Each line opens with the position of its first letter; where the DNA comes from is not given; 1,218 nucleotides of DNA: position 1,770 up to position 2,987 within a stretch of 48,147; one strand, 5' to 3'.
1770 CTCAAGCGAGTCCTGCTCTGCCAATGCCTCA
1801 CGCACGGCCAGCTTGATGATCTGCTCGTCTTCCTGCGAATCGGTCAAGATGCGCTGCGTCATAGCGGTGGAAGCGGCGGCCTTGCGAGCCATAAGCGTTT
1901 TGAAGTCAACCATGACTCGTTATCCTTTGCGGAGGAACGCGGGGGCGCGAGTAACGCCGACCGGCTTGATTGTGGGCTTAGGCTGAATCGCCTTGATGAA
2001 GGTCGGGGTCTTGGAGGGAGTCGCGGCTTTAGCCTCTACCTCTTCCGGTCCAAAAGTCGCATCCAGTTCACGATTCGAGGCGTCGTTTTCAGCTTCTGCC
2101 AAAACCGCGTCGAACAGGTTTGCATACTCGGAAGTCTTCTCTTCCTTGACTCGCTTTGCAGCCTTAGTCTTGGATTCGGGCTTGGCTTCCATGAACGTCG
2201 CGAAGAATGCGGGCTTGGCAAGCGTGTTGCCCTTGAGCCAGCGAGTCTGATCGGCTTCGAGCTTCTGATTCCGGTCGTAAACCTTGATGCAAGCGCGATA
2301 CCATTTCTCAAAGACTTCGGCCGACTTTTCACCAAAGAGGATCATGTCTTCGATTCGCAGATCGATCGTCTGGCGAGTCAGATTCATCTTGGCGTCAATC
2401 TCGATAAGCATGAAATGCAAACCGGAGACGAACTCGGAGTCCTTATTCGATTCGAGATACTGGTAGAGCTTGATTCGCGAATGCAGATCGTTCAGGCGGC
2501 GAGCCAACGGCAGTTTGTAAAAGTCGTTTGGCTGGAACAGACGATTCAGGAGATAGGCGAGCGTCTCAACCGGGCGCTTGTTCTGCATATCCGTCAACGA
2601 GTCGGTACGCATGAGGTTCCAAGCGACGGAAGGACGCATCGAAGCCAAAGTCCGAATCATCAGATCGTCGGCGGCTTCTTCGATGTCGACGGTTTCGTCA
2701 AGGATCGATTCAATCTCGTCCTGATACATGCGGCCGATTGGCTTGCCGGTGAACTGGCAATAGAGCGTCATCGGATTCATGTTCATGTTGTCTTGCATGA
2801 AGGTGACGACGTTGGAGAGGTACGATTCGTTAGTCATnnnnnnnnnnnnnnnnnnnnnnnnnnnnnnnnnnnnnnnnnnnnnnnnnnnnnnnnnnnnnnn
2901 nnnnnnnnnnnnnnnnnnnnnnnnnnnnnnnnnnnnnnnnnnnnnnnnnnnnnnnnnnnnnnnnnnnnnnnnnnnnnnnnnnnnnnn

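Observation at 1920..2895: Two adjacent early proteins end in a near-exact copy of the FtsZ conserved C-terminal peptide (PAFLRK / PSFLRRK)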

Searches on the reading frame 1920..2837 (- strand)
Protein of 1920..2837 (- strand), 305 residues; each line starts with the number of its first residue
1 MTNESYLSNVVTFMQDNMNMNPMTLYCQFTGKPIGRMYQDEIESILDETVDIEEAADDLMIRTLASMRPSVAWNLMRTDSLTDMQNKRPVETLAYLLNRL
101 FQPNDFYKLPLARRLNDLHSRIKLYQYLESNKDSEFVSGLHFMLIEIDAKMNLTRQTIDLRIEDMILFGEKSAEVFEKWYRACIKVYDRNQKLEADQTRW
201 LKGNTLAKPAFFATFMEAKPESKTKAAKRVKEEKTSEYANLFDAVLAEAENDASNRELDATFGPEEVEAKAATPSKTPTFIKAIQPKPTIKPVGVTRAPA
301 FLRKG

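Call 4: search_protein_families(library=pfam, proteins=[window:1920-2837:-], max_evalue=0.01)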
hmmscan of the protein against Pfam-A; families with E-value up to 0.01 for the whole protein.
window:1920-2837:- (305 aa): 0 families

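Call 5: search_dna_similar(query=window:1920-2837:-, collection=phages, mode=protein, max_evalue=0.001)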
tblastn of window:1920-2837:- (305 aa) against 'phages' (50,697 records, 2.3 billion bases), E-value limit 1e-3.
No match.

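Call 7: find_related_loci(query=window:1920-2837:-, collection=viral_contigs, flank=10000)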
Query window:1920-2837:- (305 aa) in viral_contigs; peptide patterns used: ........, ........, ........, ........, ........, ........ (x = any residue, [..] = any of these).
18 stretches matched a pattern, but none encodes a relative of the query by tblastn (E <= 1e-3).

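Call 8: find_homologous_proteins(query=window:1920-2837:-)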
Query window:1920-2837:- (305 aa): 90 proteins with E <= 0.001 among 2300 candidates.
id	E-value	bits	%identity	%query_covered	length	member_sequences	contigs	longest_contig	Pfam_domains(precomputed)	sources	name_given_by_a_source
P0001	6.5e-199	677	100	100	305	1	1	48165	-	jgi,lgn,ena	-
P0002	1.6e-97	345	55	99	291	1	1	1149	-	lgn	-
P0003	1.0e-95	339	58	98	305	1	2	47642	-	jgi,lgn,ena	-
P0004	4.7e-95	336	55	98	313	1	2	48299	-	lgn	-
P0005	4.1e-93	330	55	98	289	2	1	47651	-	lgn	-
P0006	3.8e-92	327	56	92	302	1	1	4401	-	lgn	-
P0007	3.4e-91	324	55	98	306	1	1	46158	-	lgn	-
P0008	1.2e-90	322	55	100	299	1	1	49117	-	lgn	-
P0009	9.7e-86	306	52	99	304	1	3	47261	-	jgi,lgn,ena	jgi:hypothetical protein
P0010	4.3e-84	300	50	93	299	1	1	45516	-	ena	-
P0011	1.5e-80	289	50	97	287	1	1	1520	-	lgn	-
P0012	3.2e-79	284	50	92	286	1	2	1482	-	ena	-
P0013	3.7e-78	281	50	99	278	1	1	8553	-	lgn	-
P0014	4.4e-77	277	52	89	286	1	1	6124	-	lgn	-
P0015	1.5e-75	272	47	99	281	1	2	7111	-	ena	-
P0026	2.6e-39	154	35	89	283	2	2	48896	-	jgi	jgi:hypothetical protein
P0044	7.2e-36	142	33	93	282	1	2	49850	-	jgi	jgi:hypothetical protein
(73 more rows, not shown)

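Call 11: find_encoding_contigs(protein=P0003, flank=10000, max_places=1)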
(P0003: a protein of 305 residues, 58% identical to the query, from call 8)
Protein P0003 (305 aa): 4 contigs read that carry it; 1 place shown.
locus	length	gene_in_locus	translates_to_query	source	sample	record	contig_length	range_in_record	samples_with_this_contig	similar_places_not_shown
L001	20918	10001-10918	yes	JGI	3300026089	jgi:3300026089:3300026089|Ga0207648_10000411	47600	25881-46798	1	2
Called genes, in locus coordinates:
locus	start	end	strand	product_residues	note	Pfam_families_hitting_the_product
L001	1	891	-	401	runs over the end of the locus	PF17236:SU10_MCP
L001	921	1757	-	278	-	-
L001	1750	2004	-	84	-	-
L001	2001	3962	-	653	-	-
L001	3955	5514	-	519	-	-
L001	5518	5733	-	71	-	-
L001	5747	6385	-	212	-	-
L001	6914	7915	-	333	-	-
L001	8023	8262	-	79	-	-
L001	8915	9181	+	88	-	-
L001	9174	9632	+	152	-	-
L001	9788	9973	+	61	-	-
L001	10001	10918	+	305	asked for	-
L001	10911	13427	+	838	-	PF01443:Viral_helicase1 (faint), PF13245:AAA_19, PF13604:AAA_30, PF18335:SH3_13, PF13538:UvrD_C_2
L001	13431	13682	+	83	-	-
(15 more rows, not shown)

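Call 12: find_encoding_contigs(protein=P0026, flank=10000, max_places=1)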
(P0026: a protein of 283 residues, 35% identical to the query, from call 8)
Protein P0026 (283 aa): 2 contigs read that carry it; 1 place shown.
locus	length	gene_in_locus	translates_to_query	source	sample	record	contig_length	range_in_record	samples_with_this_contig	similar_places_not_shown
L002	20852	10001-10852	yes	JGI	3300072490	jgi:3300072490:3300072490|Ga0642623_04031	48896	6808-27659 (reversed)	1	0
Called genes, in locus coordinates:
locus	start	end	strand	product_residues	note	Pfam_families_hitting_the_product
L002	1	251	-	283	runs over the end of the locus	-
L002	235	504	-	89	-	-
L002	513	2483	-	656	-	-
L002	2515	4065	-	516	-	-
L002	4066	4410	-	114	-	-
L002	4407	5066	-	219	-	-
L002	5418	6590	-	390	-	-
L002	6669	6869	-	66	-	-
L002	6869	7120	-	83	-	-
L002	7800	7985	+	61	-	-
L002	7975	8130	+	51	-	-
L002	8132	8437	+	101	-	-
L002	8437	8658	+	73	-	-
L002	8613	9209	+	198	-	-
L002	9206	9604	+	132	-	-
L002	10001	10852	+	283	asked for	-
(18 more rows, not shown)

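Call 13: find_encoding_contigs(protein=P0044, flank=10000, max_places=1)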
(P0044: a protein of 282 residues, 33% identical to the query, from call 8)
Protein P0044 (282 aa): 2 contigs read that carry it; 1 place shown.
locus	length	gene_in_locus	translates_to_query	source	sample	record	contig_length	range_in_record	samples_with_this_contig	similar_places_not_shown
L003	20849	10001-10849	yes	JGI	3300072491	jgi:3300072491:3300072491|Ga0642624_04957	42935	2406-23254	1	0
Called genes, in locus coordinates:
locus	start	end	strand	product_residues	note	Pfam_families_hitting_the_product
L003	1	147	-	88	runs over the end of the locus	-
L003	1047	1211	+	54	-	-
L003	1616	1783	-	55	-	-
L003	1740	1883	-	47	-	-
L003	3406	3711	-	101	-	-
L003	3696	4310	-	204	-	-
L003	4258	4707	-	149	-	-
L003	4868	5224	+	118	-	-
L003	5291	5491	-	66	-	-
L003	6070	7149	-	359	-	-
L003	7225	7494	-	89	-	-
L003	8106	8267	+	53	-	-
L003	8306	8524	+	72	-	PF07411:DUF1508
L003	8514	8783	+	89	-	-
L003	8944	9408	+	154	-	-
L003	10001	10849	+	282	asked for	-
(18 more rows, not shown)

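Call 16: search_protein_families(library=phrogs, proteins=[window:1920-2837:-], max_evalue=0.001)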
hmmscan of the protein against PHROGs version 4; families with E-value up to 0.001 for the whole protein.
window:1920-2837:- (305 aa): 0 families

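Call 30: predict_structure(alignment_id=A2)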
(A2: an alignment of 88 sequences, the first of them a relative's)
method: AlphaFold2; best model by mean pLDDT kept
length: 305 residues; sequences in the alignment: 88
mean_pLDDT: 87.1   pTM: 0.67
mean pLDDT of the five models: 87.1, 87.0, 86.6, 86.4, 86.3
residues with pLDDT >= 90: 211; 70-90: 41; 50-70: 37; < 50: 16
segments of 3 or more residues with pLDDT < 50: 261-263, 265-272
pLDDT, mean of each block of 10 residues (from residue 1): 81 97 97 97 95 97 97 79 92 97 95 97 98 96 96 96 96 98 98 94 82 89 90 96 93 67 47 50 57 61 71
secondary structure, 60 per line:
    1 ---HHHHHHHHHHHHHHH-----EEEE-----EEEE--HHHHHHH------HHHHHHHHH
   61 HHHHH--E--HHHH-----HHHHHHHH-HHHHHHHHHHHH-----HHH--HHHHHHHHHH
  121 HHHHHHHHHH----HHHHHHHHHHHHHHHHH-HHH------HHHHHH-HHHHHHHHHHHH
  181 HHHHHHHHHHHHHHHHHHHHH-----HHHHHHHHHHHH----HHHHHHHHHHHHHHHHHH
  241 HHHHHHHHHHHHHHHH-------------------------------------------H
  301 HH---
elements in order: H4-18 E24-27 E33-36 H39-45 H52-65 H71-74 H80-87 H89-100 H111-130 H135-151 H162-167 H169-201 H207-218 H223-256

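Call 32: fold_search(model_id=the predicted structure, library=pdb)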
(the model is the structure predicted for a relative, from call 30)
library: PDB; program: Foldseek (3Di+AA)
matches with E <= 10: 107; with E <= 0.001: 0
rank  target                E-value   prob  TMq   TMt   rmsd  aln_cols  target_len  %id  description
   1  7upp_B                8.3e-01  0.28  0.21  0.21  26.1       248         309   12  Crystal structure of designed heterotrimeric assembly DHT03_2arm_A21/B21/C long (released 2022-12-14)
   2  5vxa_A                1.1e+00  0.06  0.12  0.17  17.5       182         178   14  Structure of the human Mesh1-NADPH complex (released 2018-05-23)
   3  3nqw_A                1.6e+00  0.06  0.13  0.18  20.1       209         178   11  A metazoan ortholog of SpoT hydrolyzes ppGpp and plays a role in starvation responses (released 2010-09-08)
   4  5y44_A                1.6e+00  0.06  0.13  0.16  18.3       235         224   12  A novel moderator XD4 for bile acid receptor (released 2019-02-20)
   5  7trb_A                1.6e+00  0.05  0.12  0.15  18.9       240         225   12  CRYSTAL STRUCTURE OF FARNESOID X-ACTIVATED RECEPTOR COMPLEXED WITH COMPOUND-32 AKA (1S,3S)-N-({4-[5-(2-FLUOROPR OPAN-2 (released 2022-06-29)
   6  5cwf_B                1.8e+00  0.08  0.16  0.24  16.5       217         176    8  Crystal structure of de novo designed helical repeat protein DHR8 (released 2015-12-16)
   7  5mx5_L                1.8e+00  0.03  0.10  0.13  24.5       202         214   11  Mouse PA28alpha-beta (released 2017-09-13)
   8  4ri7_A                2.1e+00  0.04  0.12  0.15  17.9       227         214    9  Crystal structure of poplar glutathione transferase F1 mutant SER 13 CYS (released 2015-01-21)
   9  1l29                  2.2e+00  0.04  0.13  0.19  16.6       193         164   10  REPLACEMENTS OF PRO86 IN PHAGE T4 LYSOZYME EXTEND AN ALPHA-HELIX BUT DO NOT ALTER PROTEIN STABILITY (released 1990-01-15)
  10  4he8_C                2.5e+00  0.05  0.10  0.11  15.1       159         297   13  Crystal structure of the membrane domain of respiratory complex I from Thermus thermophilus (released 2013-02-13)
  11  5mx5_C                3.4e+00  0.02  0.10  0.13  23.9       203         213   11  Mouse PA28alpha-beta (released 2017-09-13)
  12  4k0n                  3.6e+00  0.03  0.10  0.12  18.1       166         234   13  Crystal structure of human CLIC1 C24A mutant (released 2014-04-09)
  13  5mx5_E                3.6e+00  0.02  0.10  0.12  24.2       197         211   11  Mouse PA28alpha-beta (released 2017-09-13)
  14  5msj_J                4.0e+00  0.03  0.12  0.17  24.6       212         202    8  Mouse PA28alpha (released 2017-09-13)
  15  4jzq_B                4.0e+00  0.03  0.10  0.13  18.2       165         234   13  Crystal structure of human CLIC1 C24D mutant (released 2014-04-09)
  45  3g9g                  6.0e+00  0.01  0.11  0.13  34.1       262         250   12  Crystal Structure of the N-terminal EFC/F-BAR domain of Syp1 (released 2009-09-22)
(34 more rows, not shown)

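Call 34: find_related_loci(query=A2, collection=genome_contigs, flank=10000)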
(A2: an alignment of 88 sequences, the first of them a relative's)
Query A2 (305 aa) in genome_contigs; peptide patterns used: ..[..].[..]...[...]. (x = any residue, [..] = any of these).
22 stretches matched a pattern, but none encodes a relative of the query by tblastn (E <= 1e-3).

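Call 56: search_protein_representatives(alignment_id=A2)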
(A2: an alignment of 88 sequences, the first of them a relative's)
Query: 88 sequences, 284 profile positions. Proteins with E-value up to 0.001 (for the whole library): 216; up to 1e-10: 184; up to 1e-30: 139. The best 150 are listed.
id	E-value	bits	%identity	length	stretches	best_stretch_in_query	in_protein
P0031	4.6e-111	387.3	-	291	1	4-283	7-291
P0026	1.2e-103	362.9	-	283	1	8-282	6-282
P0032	2.7e-101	355.2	-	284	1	3-282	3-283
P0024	1.6e-95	336.3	-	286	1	4-283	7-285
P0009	7.6e-95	334.1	-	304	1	3-272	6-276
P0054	2.8e-94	332.2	-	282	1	1-283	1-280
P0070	6.6e-93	327.7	-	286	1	10-282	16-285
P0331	6.6e-89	314.6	-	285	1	8-282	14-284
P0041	8.6e-87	307.7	-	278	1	6-283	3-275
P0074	1.8e-84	300.0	-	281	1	6-283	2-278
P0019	2.4e-84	299.6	-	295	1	6-281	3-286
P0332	5.2e-84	298.6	-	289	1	6-283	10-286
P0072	1.8e-83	296.8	-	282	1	5-283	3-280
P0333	1.0e-82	294.3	-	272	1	14-283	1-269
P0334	1.2e-82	294.1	-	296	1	4-282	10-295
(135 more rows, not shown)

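Call 66: search_solved_structures(query=A2, max_evalue=10)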
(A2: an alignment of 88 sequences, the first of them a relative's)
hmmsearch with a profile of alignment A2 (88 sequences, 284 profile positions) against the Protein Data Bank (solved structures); distinct sequences matched with E-value up to 10: 0.

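Call 67: fold_search(model_id=the predicted structure, library=viral)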
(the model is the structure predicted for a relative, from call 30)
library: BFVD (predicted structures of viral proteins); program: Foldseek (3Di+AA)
matches with E <= 10: 153; with E <= 0.001: 0
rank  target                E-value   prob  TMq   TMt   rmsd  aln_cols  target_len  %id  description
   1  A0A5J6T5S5            2.2e-01  0.10  0.11  0.11  27.0       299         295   10  (no name in the UniProt tables at hand)
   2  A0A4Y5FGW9            3.0e-01  0.25  0.15  0.19  20.7       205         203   14  (no name in the UniProt tables at hand)
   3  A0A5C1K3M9            3.7e-01  0.33  0.18  0.13  16.2       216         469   12  VP2 [Guadeloupe Culex rhabdovirus]
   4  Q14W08                6.6e-01  0.09  0.12  0.06  36.6       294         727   12  ORF98 [Ranid herpesvirus 2]
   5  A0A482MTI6            7.3e-01  0.18  0.20  0.18  16.0       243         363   14  Uncharacterized protein [Escherichia phage vB_EcoP_WFI101126]
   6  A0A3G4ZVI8            7.3e-01  0.15  0.18  0.11  26.8       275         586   12  Uncharacterized protein [Edafosvirus sp.]
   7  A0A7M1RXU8            8.1e-01  0.08  0.14  0.08  35.3       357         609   13  Cargo protein 1 compact domain-containing protein [uncultured phage cr108_1]
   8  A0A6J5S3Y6            9.4e-01  0.08  0.13  0.06  34.6       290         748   14  Uncharacterized protein [uncultured Caudovirales phage]
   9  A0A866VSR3            9.4e-01  0.08  0.11  0.06  25.7       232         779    9  G protein-coupled receptor-2 [Elephant endotheliotropic herpesvirus 3A]
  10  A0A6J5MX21            9.4e-01  0.08  0.13  0.06  27.1       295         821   10  Uncharacterized protein [uncultured Caudovirales phage]
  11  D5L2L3                1.0e+00  0.05  0.12  0.14  20.9       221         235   12  Conserved hypothetical Mu-phage related protein [uncultured virus]
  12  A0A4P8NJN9            1.4e+00  0.08  0.12  0.08  33.8       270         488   14  (no name in the UniProt tables at hand)
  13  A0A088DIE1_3          1.4e+00  0.06  0.15  0.04  29.8       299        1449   11  ORF1ab polyprotein [Bat Hp-betacoronavirus/Zhejiang2013]
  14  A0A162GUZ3            1.4e+00  0.08  0.12  0.16  35.0       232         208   10  Ac106 [Urbanus proteus nucleopolyhedrovirus]
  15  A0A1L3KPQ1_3          1.5e+00  0.08  0.13  0.03  28.9       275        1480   14  RNA-dependent RNA polymerase [Wenzhou channeled applesnail virus 4]
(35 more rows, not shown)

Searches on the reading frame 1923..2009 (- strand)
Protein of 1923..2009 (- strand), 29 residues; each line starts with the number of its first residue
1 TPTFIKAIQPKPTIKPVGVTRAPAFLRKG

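Call 68: search_solved_structures(query=window:1923-2009:-, max_evalue=10, show_alignments=3)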
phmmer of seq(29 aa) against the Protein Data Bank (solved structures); distinct sequences matched with E-value up to 10: 0.
